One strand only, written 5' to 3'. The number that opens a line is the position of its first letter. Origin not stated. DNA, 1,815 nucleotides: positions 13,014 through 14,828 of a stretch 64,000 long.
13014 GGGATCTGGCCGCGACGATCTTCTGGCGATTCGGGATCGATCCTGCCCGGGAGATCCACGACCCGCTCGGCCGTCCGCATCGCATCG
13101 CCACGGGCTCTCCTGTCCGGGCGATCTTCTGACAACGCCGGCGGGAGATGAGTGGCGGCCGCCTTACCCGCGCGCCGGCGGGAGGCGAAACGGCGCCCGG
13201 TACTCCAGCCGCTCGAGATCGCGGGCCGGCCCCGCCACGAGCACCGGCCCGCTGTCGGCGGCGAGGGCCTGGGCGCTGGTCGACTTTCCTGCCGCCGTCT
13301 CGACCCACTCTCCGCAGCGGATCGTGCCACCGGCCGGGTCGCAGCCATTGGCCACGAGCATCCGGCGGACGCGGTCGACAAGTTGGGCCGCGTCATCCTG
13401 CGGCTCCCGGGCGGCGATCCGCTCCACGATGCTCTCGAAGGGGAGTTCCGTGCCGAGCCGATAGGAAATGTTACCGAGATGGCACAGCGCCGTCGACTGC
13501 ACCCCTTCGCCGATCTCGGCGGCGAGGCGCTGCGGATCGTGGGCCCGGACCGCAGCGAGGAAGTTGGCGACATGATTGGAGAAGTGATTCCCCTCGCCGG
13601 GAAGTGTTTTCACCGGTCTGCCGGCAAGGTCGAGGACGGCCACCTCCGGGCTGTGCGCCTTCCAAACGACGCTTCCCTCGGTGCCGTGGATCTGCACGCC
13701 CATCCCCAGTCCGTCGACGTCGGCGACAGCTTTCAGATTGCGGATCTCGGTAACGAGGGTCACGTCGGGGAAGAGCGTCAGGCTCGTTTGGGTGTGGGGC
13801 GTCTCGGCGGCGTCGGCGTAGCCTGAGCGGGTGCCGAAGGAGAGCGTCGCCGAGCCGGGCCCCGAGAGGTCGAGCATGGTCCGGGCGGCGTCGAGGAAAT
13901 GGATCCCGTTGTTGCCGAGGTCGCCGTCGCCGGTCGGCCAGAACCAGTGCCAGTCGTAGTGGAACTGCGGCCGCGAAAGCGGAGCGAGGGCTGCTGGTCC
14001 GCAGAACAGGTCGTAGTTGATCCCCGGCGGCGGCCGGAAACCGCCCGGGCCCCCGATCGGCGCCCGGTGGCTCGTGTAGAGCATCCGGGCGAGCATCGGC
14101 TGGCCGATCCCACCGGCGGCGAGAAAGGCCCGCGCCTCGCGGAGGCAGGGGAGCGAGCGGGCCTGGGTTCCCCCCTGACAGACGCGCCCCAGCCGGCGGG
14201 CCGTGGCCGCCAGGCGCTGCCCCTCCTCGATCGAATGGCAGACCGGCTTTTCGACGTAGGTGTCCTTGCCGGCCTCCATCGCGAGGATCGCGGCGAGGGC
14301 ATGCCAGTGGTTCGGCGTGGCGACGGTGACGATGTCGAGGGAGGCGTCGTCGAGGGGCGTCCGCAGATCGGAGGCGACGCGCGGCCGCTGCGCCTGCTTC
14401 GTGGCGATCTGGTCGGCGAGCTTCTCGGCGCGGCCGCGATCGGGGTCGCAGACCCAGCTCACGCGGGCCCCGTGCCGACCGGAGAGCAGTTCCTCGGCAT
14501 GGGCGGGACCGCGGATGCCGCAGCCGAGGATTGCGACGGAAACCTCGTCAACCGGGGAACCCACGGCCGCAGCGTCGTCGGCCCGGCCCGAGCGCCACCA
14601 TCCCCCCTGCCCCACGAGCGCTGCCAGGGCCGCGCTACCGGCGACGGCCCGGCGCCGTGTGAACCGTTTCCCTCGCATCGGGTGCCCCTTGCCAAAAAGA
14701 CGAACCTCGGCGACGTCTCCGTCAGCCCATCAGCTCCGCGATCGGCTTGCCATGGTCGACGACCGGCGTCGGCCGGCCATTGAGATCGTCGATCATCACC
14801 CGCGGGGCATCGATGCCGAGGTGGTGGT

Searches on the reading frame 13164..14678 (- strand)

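Call 78: search_protein_families(library=pfam, proteins=[window:13164-14678:-], max_evalue=0.0001)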
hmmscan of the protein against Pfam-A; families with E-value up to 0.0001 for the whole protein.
window:13164-14678:- (504 aa): 3 families
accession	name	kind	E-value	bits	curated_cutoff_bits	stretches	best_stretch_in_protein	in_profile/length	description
PF01408.29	GFO_IDH_MocA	-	2.4e-20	73.8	24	1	47-168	2-117/120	Oxidoreductase family, NAD-binding Rossmann fold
PF19051.5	GFO_IDH_MocA_C2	-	4e-09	36.8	23.3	1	217-439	49-249/254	Oxidoreductase family, C-terminal alpha/beta domain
PF22725.1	GFO_IDH_MocA_C3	-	2e-05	25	27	0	240-337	32-123/124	GFO/IDH/MocA C-terminal domain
